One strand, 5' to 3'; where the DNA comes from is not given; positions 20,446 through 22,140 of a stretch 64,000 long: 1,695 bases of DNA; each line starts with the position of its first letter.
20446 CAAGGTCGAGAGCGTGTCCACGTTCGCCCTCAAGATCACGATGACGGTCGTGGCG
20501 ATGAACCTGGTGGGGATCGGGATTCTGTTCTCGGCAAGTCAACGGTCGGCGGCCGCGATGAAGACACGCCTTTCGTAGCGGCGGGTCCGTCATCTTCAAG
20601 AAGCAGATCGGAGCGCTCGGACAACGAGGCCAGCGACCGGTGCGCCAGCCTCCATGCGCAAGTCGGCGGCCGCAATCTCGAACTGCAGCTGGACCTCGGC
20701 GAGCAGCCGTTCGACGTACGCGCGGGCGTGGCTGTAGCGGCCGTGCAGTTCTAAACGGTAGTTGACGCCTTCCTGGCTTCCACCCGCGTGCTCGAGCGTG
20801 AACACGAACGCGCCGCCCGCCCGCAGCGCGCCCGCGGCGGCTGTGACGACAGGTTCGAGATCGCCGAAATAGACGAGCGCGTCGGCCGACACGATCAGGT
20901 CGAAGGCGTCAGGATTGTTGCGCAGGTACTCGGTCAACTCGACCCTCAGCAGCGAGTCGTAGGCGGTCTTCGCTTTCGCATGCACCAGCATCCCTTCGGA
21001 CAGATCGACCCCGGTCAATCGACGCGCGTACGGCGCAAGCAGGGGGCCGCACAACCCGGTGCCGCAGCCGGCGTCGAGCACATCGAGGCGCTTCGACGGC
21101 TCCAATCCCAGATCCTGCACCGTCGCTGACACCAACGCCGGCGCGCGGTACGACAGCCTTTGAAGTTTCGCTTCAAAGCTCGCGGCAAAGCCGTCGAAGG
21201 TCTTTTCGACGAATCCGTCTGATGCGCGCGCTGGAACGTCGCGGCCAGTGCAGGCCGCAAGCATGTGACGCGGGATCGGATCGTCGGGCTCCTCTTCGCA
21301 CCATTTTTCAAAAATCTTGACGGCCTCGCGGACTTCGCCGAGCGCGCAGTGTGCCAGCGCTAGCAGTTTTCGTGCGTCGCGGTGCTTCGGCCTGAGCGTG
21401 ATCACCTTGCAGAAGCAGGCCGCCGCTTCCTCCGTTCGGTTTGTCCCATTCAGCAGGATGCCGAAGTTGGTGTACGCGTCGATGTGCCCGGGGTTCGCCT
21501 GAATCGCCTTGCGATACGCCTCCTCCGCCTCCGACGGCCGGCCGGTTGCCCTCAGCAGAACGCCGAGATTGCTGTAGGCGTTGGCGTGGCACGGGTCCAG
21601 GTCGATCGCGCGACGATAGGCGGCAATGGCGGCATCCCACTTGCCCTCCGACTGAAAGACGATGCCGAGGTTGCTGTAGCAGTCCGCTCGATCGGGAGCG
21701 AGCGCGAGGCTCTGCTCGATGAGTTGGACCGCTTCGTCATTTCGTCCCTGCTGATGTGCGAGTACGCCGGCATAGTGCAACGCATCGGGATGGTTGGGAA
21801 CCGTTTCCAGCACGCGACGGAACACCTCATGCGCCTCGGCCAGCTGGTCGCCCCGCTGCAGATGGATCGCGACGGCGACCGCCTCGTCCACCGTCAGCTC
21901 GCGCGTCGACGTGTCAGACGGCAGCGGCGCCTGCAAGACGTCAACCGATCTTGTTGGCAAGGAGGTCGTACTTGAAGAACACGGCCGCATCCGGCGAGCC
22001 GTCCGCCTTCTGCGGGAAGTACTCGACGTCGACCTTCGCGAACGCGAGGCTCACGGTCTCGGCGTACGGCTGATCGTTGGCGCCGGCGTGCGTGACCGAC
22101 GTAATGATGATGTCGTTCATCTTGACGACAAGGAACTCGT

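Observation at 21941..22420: Orphan T6SS hcp gene without any other T6SS core genes in 64 kb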

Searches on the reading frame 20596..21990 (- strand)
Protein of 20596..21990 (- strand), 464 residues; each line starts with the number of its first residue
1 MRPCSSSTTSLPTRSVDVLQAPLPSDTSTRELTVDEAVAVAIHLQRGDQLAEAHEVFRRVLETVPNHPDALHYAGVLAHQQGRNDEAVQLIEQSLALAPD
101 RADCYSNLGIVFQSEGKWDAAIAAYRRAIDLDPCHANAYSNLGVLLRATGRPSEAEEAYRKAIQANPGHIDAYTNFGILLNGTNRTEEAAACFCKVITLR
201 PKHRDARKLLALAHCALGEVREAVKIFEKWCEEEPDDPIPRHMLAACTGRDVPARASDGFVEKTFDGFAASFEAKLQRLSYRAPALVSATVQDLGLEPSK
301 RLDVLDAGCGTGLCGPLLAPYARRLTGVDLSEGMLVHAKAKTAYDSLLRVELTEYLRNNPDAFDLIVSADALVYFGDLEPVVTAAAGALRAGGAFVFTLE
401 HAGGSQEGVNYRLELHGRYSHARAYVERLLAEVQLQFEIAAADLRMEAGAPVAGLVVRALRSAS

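Call 5: search_protein_families(library=pfam, proteins=[window:20596-21990:-], max_evalue=0.01)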
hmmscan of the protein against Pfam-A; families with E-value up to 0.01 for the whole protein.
window:20596-21990:- (464 aa): 36 families (the best 25 are shown)
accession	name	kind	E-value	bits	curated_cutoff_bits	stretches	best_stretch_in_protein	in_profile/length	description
PF07719.23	TPR_2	-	1.2e-29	100.3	27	3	136-169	1-34/34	Tetratricopeptide repeat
PF00515.34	TPR_1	-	1.3e-29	101.2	27.8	2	102-133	1-32/34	Tetratricopeptide repeat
PF13431.12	TPR_17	-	1.1e-28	97.5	24.4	3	124-157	1-34/34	Tetratricopeptide repeat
PF13432.12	TPR_16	-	5.5e-28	97.5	32.7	3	108-168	3-63/65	Tetratricopeptide repeat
PF13428.12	TPR_14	-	9.6e-26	88.1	23.5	3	205-246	2-43/44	Tetratricopeptide repeat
PF13414.12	TPR_11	-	3.4e-25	87.9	26.8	2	114-146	6-38/42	TPR repeat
PF13181.12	TPR_8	-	3.8e-25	86.3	25.7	3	136-168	1-33/34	Tetratricopeptide repeat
PF14559.12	TPR_19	-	1.7e-24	86.4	25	4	115-170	4-59/68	Tetratricopeptide repeat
PF13424.12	TPR_12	-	8.4e-24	84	30.1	3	71-132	6-75/77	Tetratricopeptide repeat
PF13176.12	TPR_7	-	3.6e-20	70.7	27.9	2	106-132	3-31/36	Tetratricopeptide repeat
PF13374.12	TPR_10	-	1e-18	67.1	27.5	2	136-164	2-30/42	Tetratricopeptide repeat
PF13174.12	TPR_6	-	3.3e-14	52.9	26.3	0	107-133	5-31/33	Tetratricopeptide repeat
PF08241.18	Methyltransf_11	-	3.9e-13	50.3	21.2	1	305-397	1-95/95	Methyltransferase domain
PF08242.18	Methyltransf_12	-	5e-13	50.1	30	1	305-394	1-97/98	Methyltransferase domain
PF13649.12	Methyltransf_25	-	5.9e-13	49.8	27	1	304-393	1-97/97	Methyltransferase domain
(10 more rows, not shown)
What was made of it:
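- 20599..21144 (-): Rossmann-fold SAM methyltransferase domain (about residues 265-446) with invariant motif I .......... Pfam Methyltransf_11 over residues 305-397 of the 464-aa ORF (call 5).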

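Call 15: search_protein_families(library=ncbifam, proteins=[window:20596-21891:-], max_evalue=0.001)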
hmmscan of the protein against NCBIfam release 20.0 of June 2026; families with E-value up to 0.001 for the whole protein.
window:20596-21891:- (431 aa): 40 families (the best 25 are shown)
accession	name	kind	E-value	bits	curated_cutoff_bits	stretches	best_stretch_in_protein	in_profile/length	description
NF040959.1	MamA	equivalog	1.2e-25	90.2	200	3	6-129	76-199/204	magnetosome protein MamA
TIGR02917.1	PEP_TPR_lipo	equivalog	3.7e-24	84.7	312.2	1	9-213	439-643/899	XrtA/PEP-CTERM system TPR-repeat protein PrsT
TIGR02521.1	type_IV_pilW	equivalog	1.1e-21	77.5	154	1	47-200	43-198/234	type IV pilus biogenesis/stability protein PilW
NF033762.1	social_mot_Tgl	equivalog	7.2e-21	74.7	225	1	106-196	34-125/252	social motility TPR repeat lipoprotein Tgl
NF033758.1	gliding_GltE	equivalog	2e-16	60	225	2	23-140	74-191/411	adventurous gliding motility TPR repeat lipoprotein GltE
NF008391.2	PRK11189.1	equivalog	6.1e-16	58.8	250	1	37-125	66-155/297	lipoprotein NlpI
NF033920.0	C39_PA2778_fam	equivalog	1.5e-15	57.3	150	2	4-99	159-254/255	PA2778 family cysteine peptidase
TIGR02552.1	LcrH_SycD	equivalog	4.5e-14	52.3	104.8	1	46-132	29-115/136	SycD/LcrH family type III secretion system chaperone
NF002725.1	PRK02603.1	equivalog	7e-14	52.2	143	1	42-123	42-126/173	photosystem I assembly protein Ycf3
TIGR02072.1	BioC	equivalog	4.6e-11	43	184.95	1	241-365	13-133/244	malonyl-ACP O-methyltransferase BioC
TIGR00540.1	TPR_hemY_coli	hypoth_equivalog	1.4e-10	40.5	142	1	5-129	265-385/385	heme biosynthesis-associated TPR protein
NF052415.1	T3SS_chap_SctY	equivalog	3.1e-10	40.5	70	1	33-131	4-105/106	type III secretion apparatus assembly chaperone SctY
NF007610.0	PRK10258.1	equivalog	4.8e-10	39.2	342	1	266-370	41-144/251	malonyl-ACP O-methyltransferase BioC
NF045667.1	MTase_DVU1556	equivalog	5.8e-10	39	155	1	266-365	21-120/213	DVU_1556 family methyltransferase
TIGR02021.1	BchM-ChlM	equivalog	1.3e-09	37.8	158.9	1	258-344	45-133/218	magnesium protoporphyrin IX methyltransferase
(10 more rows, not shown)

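Call 34: find_homologous_proteins(query=window:20596-21891:-, max_evalue=1e-20)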
Query window:20596-21891:- (431 aa): 5619 proteins with E <= 1e-20 among 8000 candidates; the best 120 are listed.
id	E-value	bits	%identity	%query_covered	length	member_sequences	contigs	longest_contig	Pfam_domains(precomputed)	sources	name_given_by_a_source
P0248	1.9e-283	958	100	100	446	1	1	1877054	PF13489.13,PF13414.13,PF08241.19,PF13374.13,PF13847.13,PF07721.21,PF24575.2,PF00515.35,PF13424.13,PF13429.13,PF07719.24,PF13174.13,PF13431.13,PF23914.2,PF13176.13,PF13428.13,PF14559.13,PF13371.13,PF13649.13,PF12895.14,PF21033.5,PF13432.13,PF13181.13,PF08242.19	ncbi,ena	-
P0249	3.4e-215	733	77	100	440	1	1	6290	PF13489.13,PF13414.13,PF12569.15,PF08241.19,PF13374.13,PF05401.17,PF13847.13,PF24575.2,PF00515.35,PF13424.13,PF13429.13,PF07719.24,PF13174.13,PF13431.13,PF23914.2,PF13176.13,PF13428.13,PF14559.13,PF13371.13,PF13649.13,PF12895.14,PF13432.13,PF13181.13,PF08242.19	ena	-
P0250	4.1e-215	733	77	100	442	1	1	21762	PF03704.24,PF13489.13,PF13414.13,PF08241.19,PF13374.13,PF13847.13,PF07721.21,PF24575.2,PF00515.35,PF13424.13,PF13429.13,PF07719.24,PF13174.13,PF13431.13,PF23914.2,PF13176.13,PF13428.13,PF14559.13,PF13371.13,PF13649.13,PF12895.14,PF13432.13,PF13181.13,PF08242.19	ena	-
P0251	3.4e-212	723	76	100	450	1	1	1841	PF13489.13,PF13414.13,PF12569.15,PF08241.19,PF13374.13,PF05401.17,PF13847.13,PF07721.21,PF24575.2,PF00515.35,PF13424.13,PF13429.13,PF07719.24,PF13174.13,PF20308.5,PF13431.13,PF23914.2,PF13176.13,PF13428.13,PF14559.13,PF13371.13,PF13649.13,PF12895.14,PF13432.13,PF13181.13,PF08242.19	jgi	jgi:predicted TPR repeat methyltransferase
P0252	7.7e-212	722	76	100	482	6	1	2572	PF13489.13,PF13431.13,PF23914.2,PF13414.13,PF13176.13,PF13428.13,PF08241.19,PF13374.13,PF05401.17,PF13847.13,PF14559.13,PF24575.2,PF13371.13,PF13649.13,PF00515.35,PF12895.14,PF13424.13,PF13432.13,PF13429.13,PF13181.13,PF08242.19,PF07719.24,PF13174.13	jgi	jgi:predicted TPR repeat methyltransferase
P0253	1.0e-211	722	76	99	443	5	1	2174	PF13489.13,PF13414.13,PF12569.15,PF08241.19,PF13374.13,PF13847.13,PF24575.2,PF00515.35,PF13424.13,PF13429.13,PF07719.24,PF13174.13,PF13431.13,PF23914.2,PF13176.13,PF13428.13,PF14559.13,PF13371.13,PF13649.13,PF12895.14,PF21033.5,PF13432.13,PF13181.13,PF08242.19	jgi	-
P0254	5.6e-211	719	76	100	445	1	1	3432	PF13489.13,PF25060.1,PF13414.13,PF12569.15,PF08241.19,PF13374.13,PF05401.17,PF13847.13,PF24575.2,PF00515.35,PF13424.13,PF13429.13,PF07719.24,PF13174.13,PF25063.1,PF13431.13,PF23914.2,PF13176.13,PF13428.13,PF14559.13,PF13371.13,PF13649.13,PF12895.14,PF21033.5,PF13432.13,PF13181.13,PF08242.19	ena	-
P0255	1.8e-210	718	76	100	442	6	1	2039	PF13489.13,PF13414.13,PF08241.19,PF13374.13,PF13847.13,PF07721.21,PF24575.2,PF00515.35,PF13424.13,PF13429.13,PF07719.24,PF13174.13,PF13431.13,PF23914.2,PF13176.13,PF13428.13,PF14559.13,PF13371.13,PF13649.13,PF17874.8,PF12895.14,PF13432.13,PF13181.13,PF08242.19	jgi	jgi:predicted TPR repeat methyltransferase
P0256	8.3e-210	716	76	100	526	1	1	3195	PF03704.24,PF13489.13,PF25060.1,PF13414.13,PF08241.19,PF13374.13,PF05401.17,PF13847.13,PF07721.21,PF24575.2,PF00515.35,PF13424.13,PF13429.13,PF07719.24,PF13174.13,PF20308.5,PF25063.1,PF13431.13,PF23914.2,PF13176.13,PF13428.13,PF14559.13,PF13371.13,PF13649.13,PF12895.14,PF21033.5,PF13432.13,PF13181.1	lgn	-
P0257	1.3e-209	715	76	100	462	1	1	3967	PF13489.13,PF13414.13,PF08241.19,PF13374.13,PF13847.13,PF07721.21,PF24575.2,PF00515.35,PF13424.13,PF13429.13,PF07719.24,PF13174.13,PF13431.13,PF23914.2,PF13176.13,PF13428.13,PF14559.13,PF13371.13,PF13649.13,PF17874.8,PF12895.14,PF13432.13,PF13181.13,PF08242.19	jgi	jgi:predicted TPR repeat methyltransferase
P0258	3.0e-209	714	75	100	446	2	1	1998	PF13489.13,PF25060.1,PF13414.13,PF12569.15,PF08241.19,PF13374.13,PF05401.17,PF13847.13,PF24575.2,PF00515.35,PF13424.13,PF13429.13,PF07719.24,PF13174.13,PF13431.13,PF23914.2,PF13176.13,PF13428.13,PF14559.13,PF13371.13,PF13649.13,PF12895.14,PF13432.13,PF13181.13,PF08242.19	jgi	-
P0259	4.2e-209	713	76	100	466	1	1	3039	PF13489.13,PF25060.1,PF13414.13,PF12569.15,PF08241.19,PF13374.13,PF13847.13,PF24575.2,PF00515.35,PF13424.13,PF13429.13,PF07719.24,PF13174.13,PF20308.5,PF13431.13,PF23914.2,PF13176.13,PF13428.13,PF14559.13,PF13371.13,PF13649.13,PF12895.14,PF21033.5,PF13432.13,PF13181.13,PF08242.19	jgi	jgi:predicted TPR repeat methyltransferase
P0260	7.1e-209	712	76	100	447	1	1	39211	PF13489.13,PF13431.13,PF23914.2,PF13414.13,PF13176.13,PF12569.15,PF13428.13,PF08241.19,PF13374.13,PF13847.13,PF14559.13,PF24575.2,PF13371.13,PF13649.13,PF00515.35,PF12895.14,PF13424.13,PF13432.13,PF13429.13,PF13181.13,PF08242.19,PF07719.24,PF13174.13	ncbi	-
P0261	8.1e-209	712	74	100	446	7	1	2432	PF03704.24,PF13489.13,PF25060.1,PF13414.13,PF12569.15,PF08241.19,PF13374.13,PF05401.17,PF13847.13,PF07721.21,PF24575.2,PF00515.35,PF13424.13,PF13429.13,PF07719.24,PF13174.13,PF25063.1,PF13431.13,PF23914.2,PF13176.13,PF13428.13,PF14559.13,PF13371.13,PF13649.13,PF12895.14,PF13432.13,PF13181.13,PF08242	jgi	jgi:predicted TPR repeat methyltransferase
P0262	8.3e-209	712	75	99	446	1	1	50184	PF13489.13,PF13414.13,PF08241.19,PF13374.13,PF05401.17,PF13847.13,PF24575.2,PF11846.15,PF00515.35,PF13424.13,PF13429.13,PF07719.24,PF13174.13,PF20308.5,PF13431.13,PF23914.2,PF13176.13,PF13428.13,PF14559.13,PF13371.13,PF13649.13,PF12895.14,PF13432.13,PF13181.13,PF01239.29,PF08242.19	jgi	jgi:predicted TPR repeat methyltransferase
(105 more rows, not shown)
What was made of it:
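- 21937..21940 (-): 4-nt spacer between the hcp stop (TGA 21941-21943) and the methyltransferase TTG start (21934-21936). It implies co-transcription and possibly coupled translation. The 446-aa product length of the NCBI annotation, P0248 (call 34).
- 20596..21936 (-): TPR-repeat class I SAM-dependent methyltransferase, 446 aa (JGI name 'predicted TPR repeat methyltransferase'). Conserved partner of hcp and of T6SS clusters. P0248 100% identical (call 34).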

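Call 36: search_solved_structures(query=P0248, max_evalue=0.001, show_alignments=0)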
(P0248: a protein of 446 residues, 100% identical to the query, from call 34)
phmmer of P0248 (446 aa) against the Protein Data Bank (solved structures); distinct sequences matched with E-value up to 0.001: 170 (the best 60 are shown).
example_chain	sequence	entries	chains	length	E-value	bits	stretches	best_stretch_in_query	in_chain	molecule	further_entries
9qhb_A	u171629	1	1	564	1.5e-93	317.8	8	26-159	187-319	Engineered tetratricopeptide repeat protein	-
9qhc_A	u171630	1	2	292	2.7e-60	208.2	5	27-159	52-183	Engineered tetratricopeptide repeat protein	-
7ntf_A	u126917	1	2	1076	3.4e-53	184.8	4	44-197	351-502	Isoform 1 of UDP-N-acetylglucosamine--peptide N-acetylglucosaminyltransferase 110 kDa subu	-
7yeh_B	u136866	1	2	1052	5e-53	184.3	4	31-197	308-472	UDP-N-acetylglucosamine--peptide N-acetylglucosaminyltransferase 110 kDa subunit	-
7yea_A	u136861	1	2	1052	5.5e-53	184.1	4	44-197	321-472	UDP-N-acetylglucosamine--peptide N-acetylglucosaminyltransferase 110 kDa subunit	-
8bu0_A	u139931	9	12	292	2.3e-50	175.5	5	60-159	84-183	Consensus tetratricopeptide repeat protein | Crystal structure of an 8-repeat consensus TPR superhelix with Zinc. | Monomer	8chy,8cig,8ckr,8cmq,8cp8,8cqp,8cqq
1w3b_A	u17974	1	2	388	4.2e-47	164.8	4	46-184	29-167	UDP-N-ACETYLGLUCOSAMINE--PEPTIDE N-ACETYLGLUCOSAMINYLTRANSFERASE 110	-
6eou_A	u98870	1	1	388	8.8e-47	163.7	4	46-184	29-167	UDP-N-acetylglucosamine--peptide N-acetylglucosaminyltransferase 110 kDa subunit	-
7y4i_A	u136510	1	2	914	8.6e-37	130.8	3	57-166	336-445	Probable UDP-N-acetylglucosamine--peptide N-acetylglucosaminyltransferase SPINDLY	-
8dtf_A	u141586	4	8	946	1e-36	130.5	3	57-166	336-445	Probable UDP-N-acetylglucosamine--peptide N-acetylglucosaminyltransferase SPINDLY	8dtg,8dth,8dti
7obi_A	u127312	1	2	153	6.5e-26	94.9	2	35-128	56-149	CTPR-rv4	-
6b85_J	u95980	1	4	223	4e-22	82.5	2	77-153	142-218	TMHC4_R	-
8ch0_A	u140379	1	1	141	5.9e-22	81.9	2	61-149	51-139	Consensus tetratricopeptide repeat protein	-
2fo7_A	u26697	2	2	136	7.4e-22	81.6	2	61-149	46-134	SYNTHETIC CONSENSUS TPR PROTEIN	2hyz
9gzg_A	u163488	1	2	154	8.4e-22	81.4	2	56-149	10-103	Engineered CTPR protein with glutamic acids for conductivity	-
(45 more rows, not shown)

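Call 46: predict_structure(alignment_id=A1)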
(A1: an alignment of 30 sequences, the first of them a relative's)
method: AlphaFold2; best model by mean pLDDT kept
length: 446 residues; sequences in the alignment: 30
mean_pLDDT: 78.0   pTM: 0.62
mean pLDDT of the five models: 78.0, 75.8, 73.1, 70.8, 70.1
residues with pLDDT >= 90: 155; 70-90: 173; 50-70: 62; < 50: 56
segments of 3 or more residues with pLDDT < 50: 1-10, 248-261, 292-295, 305-332
pLDDT, mean of each block of 10 residues (from residue 1): 37 88 91 93 95 95 89 97 95 84 95 96 85 88 96 86 80 90 84 77 87 86 81 70 56 39 69 75 63 51 48 37 40 64 83 75 88 90 70 76 90 94 77 80 84
secondary structure, 60 per line:
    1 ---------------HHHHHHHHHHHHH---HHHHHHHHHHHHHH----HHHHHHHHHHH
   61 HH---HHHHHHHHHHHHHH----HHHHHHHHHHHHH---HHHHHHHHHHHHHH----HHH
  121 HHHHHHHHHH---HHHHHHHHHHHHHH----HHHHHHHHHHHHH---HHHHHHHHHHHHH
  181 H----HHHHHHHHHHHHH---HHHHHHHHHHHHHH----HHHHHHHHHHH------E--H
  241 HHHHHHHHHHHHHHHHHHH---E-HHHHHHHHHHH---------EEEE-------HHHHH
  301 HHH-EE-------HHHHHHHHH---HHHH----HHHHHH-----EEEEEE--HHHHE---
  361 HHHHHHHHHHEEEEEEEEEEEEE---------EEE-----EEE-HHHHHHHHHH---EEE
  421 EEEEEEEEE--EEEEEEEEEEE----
elements in order: H16-28 H32-45 H50-62 H66-79 H84-96 H100-113 H118-130 H134-147 H152-164 H168-181 H186-198 H202-215 H220-230 H240-259 H265-275 E285-288 H296-303 H314-322 H326-329 H334-339 E345-350 H353-356 H361-370 E371-383 E393-395 E401-403 H405-414 E418-429 E432-442
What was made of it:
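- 21247..21891 (-): TPR superhelix of the methyltransferase (about residues 16-230, 6-7 repeats): the presumed protein-binding module. AF2 model with pLDDT 84-97 over this part (call 46).
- On TPR-repeat class I SAM methyltransferases (JGI 'predicted TPR repeat methyltransferase'): The AF2 model shows 13 TPR helices followed by an alpha/beta domain (call 46).
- Its AF2 confidence is low around the SAM site (call 46).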

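Call 49: fold_search(model_id=the predicted structure, library=pdb)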
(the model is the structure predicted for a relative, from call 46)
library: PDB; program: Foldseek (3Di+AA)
matches with E <= 10: 1870; with E <= 0.001: 611
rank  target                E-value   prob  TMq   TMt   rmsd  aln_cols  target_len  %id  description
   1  8chy                  7.0e-12  1.00  0.39  0.60   8.1       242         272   26  Crystal structure of an 8-repeat consensus TPR superhelix with Zinc. (released 2024-02-21)
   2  1w3b_B                7.9e-12  1.00  0.43  0.51   7.8       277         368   24  The superhelical TPR domain of O-linked GlcNAc transferase reveals structural similarities to importin alpha. (released 2004-09-09)
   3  9qhc_B                1.7e-11  1.00  0.43  0.66  10.1       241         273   25  Crystal structure of 8-repeat CTPR protein with eliminated coordination sites (released 2025-10-22)
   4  1w3b_A                2.3e-11  1.00  0.43  0.48  13.3       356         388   19  The superhelical TPR domain of O-linked GlcNAc transferase reveals structural similarities to importin alpha. (released 2004-09-09)
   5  6eou                  2.9e-11  1.00  0.43  0.55  14.0       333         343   21  O-GlcNAc transferase TPR domain with the intellectual disability associated mutation L254F (released 2018-05-09)
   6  9qhb                  3.0e-11  1.00  0.42  0.66   9.0       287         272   22  Crystal structure of 16-repeat CTPR protein with eliminated coordination sites (released 2025-10-22)
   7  7ntf_B                4.3e-11  1.00  0.47  0.27  14.4       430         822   20  Cryo-EM structure of unliganded O-GlcNAc transferase (released 2021-11-17)
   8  7y4i_A                5.5e-11  1.00  0.38  0.22  20.6       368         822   18  Crystal structure of SPINDLY in complex with GDP (released 2022-12-07)
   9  8dti_A                1.1e-10  1.00  0.40  0.30  12.1       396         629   16  Cryo-EM structure of Arabidopsis SPY in complex with GDP-fucose (released 2023-03-08)
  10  7yeh_A                1.2e-10  1.00  0.47  0.22  14.1       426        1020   20  Cryo-EM structure of human OGT-OGA complex (released 2023-07-12)
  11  7ntf_A                1.4e-10  1.00  0.34  0.19  16.8       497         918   18  Cryo-EM structure of unliganded O-GlcNAc transferase (released 2021-11-17)
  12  8dtg_B                1.9e-10  1.00  0.40  0.27  10.9       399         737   16  Cryo-EM structure of Arabidopsis SPY alternative conformation 1 (released 2023-03-08)
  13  7yea_A                2.5e-10  1.00  0.44  0.21  11.9       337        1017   22  Human O-GlcNAc transferase Dimer (released 2023-07-12)
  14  8dtf_A                2.5e-10  1.00  0.37  0.22  17.6       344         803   17  Cryo-EM structure of the full length Arabidopsis SPY with complete TPRs (released 2023-03-08)
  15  8dth_B                2.7e-10  1.00  0.40  0.27  12.5       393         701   18  Cryo-EM structure of Arabidopsis SPY alternative conformation 2 (released 2023-03-08)
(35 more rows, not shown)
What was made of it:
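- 21247..21891 (-): Best PDB matches are the OGT/SPINDLY TPR domains, by sequence (call 36) and by Foldseek (call 49).
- Closest known: FlmG of Caulobacter crescentus. Same: The TPRs here are most similar to OGT/SPINDLY TPRs (calls 36, 49).
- Protein-modifier logic: the TPR domain is most similar to the substrate-binding TPRs of OGT/SPINDLY (calls 36, 49).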

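Call 54: search_protein_families(library=padloc, proteins=[window:20596-21936:-], max_evalue=0.01)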
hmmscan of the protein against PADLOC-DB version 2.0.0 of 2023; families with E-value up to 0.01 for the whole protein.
window:20596-21936:- (446 aa): 3 families
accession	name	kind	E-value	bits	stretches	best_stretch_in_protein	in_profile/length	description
PDLC04134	mad2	-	2.2e-10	37.9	1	247-385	258-400/492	mads_2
PDLC01171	TPR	-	3.6e-05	20.9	1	33-206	55-229/504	TPR repeats containing protein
PDLC01101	PrimPol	-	0.00038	17.3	0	69-152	18-101/490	adaptation polymerase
